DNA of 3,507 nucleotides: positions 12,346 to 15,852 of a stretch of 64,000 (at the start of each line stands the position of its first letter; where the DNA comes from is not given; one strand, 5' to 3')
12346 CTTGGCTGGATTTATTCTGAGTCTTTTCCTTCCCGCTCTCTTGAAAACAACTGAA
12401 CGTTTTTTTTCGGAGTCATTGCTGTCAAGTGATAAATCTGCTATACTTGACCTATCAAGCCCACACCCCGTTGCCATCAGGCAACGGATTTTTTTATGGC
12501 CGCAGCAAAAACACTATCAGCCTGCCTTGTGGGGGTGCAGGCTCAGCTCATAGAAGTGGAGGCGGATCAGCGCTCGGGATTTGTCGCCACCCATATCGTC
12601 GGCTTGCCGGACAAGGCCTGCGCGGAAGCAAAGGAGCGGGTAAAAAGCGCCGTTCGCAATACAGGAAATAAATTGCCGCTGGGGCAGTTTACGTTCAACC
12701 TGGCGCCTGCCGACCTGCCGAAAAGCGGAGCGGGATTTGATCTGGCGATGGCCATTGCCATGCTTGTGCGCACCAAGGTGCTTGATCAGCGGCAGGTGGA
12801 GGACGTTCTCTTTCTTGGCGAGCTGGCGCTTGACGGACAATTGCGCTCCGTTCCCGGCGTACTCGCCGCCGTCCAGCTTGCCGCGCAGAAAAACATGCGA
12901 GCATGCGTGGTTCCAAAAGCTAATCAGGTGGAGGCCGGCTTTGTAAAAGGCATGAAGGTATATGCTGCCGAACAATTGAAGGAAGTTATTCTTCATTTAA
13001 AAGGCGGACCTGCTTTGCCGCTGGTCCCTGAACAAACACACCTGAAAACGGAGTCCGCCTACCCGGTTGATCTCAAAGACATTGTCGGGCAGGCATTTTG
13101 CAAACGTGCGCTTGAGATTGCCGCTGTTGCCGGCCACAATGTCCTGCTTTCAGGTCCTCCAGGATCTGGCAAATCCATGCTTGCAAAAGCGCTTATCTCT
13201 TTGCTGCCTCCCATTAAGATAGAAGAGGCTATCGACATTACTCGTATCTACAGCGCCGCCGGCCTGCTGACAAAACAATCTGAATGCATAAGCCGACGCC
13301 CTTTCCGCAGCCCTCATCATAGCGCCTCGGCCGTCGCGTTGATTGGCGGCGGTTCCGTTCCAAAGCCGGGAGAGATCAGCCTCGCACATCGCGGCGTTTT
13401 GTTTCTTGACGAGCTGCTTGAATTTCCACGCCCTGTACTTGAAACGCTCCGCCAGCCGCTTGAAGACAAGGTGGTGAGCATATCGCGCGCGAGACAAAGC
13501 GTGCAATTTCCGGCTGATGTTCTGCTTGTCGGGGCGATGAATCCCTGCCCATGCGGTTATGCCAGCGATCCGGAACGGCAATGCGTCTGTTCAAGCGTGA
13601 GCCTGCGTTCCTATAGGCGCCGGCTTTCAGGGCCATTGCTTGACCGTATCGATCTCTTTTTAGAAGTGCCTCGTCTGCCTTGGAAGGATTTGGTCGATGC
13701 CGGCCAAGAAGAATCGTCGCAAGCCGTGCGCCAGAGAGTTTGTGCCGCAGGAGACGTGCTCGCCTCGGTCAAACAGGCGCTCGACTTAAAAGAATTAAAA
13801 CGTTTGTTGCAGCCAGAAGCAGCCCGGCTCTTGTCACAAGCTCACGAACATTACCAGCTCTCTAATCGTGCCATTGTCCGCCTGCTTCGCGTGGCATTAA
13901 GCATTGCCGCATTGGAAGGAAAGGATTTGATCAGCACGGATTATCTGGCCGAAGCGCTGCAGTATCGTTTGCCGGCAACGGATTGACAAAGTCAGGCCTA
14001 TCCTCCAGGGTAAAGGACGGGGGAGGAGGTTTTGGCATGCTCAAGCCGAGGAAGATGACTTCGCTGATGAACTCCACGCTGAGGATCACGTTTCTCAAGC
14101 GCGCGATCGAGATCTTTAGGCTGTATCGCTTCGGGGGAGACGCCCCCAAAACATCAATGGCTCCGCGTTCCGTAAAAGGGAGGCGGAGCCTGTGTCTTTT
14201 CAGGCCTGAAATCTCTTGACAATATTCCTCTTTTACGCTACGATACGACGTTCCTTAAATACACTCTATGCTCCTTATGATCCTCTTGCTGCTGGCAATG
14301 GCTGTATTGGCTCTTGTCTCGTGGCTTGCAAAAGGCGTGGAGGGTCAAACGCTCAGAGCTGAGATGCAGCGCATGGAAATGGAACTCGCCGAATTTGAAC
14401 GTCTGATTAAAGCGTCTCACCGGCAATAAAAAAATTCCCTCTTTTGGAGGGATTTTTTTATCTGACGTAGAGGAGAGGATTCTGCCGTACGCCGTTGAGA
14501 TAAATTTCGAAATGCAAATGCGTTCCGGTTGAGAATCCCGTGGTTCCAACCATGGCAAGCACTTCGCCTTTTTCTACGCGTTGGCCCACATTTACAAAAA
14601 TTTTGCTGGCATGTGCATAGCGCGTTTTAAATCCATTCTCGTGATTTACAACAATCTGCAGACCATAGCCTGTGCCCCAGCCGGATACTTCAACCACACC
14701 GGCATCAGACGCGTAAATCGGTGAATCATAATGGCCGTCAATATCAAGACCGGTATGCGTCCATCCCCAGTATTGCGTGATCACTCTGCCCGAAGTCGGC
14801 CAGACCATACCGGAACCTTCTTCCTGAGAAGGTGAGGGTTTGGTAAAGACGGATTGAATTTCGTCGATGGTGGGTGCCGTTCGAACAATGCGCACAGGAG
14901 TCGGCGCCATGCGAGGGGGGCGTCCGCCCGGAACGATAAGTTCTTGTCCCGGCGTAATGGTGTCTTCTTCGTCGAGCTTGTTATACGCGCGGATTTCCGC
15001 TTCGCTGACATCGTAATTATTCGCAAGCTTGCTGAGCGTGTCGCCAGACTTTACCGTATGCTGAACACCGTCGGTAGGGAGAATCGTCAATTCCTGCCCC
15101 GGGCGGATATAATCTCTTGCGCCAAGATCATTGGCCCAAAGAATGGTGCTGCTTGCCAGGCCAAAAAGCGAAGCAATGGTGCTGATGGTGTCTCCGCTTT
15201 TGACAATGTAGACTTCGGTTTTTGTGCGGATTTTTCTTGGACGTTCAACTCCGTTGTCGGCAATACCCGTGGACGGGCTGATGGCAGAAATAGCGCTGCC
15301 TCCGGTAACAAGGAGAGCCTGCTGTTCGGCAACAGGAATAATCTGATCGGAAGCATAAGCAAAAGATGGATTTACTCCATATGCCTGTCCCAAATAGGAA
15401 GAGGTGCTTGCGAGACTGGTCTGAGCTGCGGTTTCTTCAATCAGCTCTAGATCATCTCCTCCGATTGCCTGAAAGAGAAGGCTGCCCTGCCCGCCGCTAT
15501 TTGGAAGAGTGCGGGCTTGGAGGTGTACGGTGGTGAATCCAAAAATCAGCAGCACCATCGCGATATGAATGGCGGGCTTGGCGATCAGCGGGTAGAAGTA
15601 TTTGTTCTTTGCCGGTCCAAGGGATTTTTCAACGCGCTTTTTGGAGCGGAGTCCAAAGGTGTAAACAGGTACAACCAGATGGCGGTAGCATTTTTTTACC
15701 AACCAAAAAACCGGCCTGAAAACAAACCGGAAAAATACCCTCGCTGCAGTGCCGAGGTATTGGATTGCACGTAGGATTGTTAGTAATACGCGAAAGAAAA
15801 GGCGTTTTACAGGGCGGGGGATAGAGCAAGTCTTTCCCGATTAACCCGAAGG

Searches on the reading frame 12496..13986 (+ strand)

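Call 75: search_protein_families(library=pfam, proteins=[window:12496-13986:+], max_evalue=0.001)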
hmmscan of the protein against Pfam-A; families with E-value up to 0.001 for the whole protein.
window:12496-13986:+ (496 aa): 13 families
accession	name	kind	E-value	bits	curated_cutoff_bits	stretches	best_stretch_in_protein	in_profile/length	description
PF01078.27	Mg_chelatase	-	1.9e-89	298.9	20.3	1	192-397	1-205/207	Magnesium chelatase, subunit ChlI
PF13541.12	ChlI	-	1.2e-36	125.7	27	1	21-143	1-121/121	Subunit ChlI of Mg-chelatase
PF13335.12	Mg_chelatase_C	-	4e-14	53.4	26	1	405-491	1-94/94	Magnesium chelatase, subunit ChlI C-terminal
PF07728.20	AAA_5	-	1e-09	39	22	1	215-352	1-125/139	AAA domain (dynein-related subfamily)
PF00158.32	Sigma54_activat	-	5.8e-07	29.8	20.2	0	288-349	83-142/168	Sigma-54 interaction domain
PF20030.5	bpMoxR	-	3.6e-06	26.7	27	0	198-237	16-55/205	MoxR domain in the MoxR-vWA-beta-propeller ternary systems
PF05496.18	RuvB_N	-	2.7e-05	24.4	27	0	190-259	3-80/159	Holliday junction DNA helicase RuvB P-loop domain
PF00493.29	MCM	-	2.9e-05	23.7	23.3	0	290-358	113-181/224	MCM P-loop domain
PF05362.19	Lon_C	-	8e-05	22.7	21.1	1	74-165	105-199/205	Lon protease (S16) C-terminal proteolytic domain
PF13401.12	AAA_22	-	0.00043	21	27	0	216-323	8-109/130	AAA domain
PF00004.35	AAA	-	0.00054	20.8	21.2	0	216-237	1-22/131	ATPase family associated with various cellular activities (AAA)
PF13191.12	AAA_16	-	0.00057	20.8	32.6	0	208-236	19-48/167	AAA ATPase domain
PF00005.33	ABC_tran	-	0.00072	20.6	25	0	211-246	9-42/137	ABC transporter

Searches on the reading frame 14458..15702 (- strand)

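Call 75: search_protein_families(library=pfam, proteins=[window:14458-15702:-], max_evalue=0.001)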
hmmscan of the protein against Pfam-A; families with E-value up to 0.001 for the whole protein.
window:14458-15702:- (414 aa): 5 families
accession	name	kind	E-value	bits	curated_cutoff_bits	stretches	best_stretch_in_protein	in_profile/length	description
PF01551.29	Peptidase_M23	-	1.3e-29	102.7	28.7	1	315-409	2-96/96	Peptidase family M23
PF01476.26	LysM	-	4.2e-27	94.3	20.9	2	215-258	1-43/43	LysM domain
PF23473.1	LysM3_LYK4_5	-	1e-12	48.4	29.3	1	165-199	5-38/48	LYK4/5 LysM3 domain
PF23446.1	LysM1_NFP_LYK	-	2.4e-07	32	36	0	222-258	17-54/60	NFP/LYK LysM1 domain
PF23577.1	LysM_RLK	-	0.00069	20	27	0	218-242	6-30/44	LysM domain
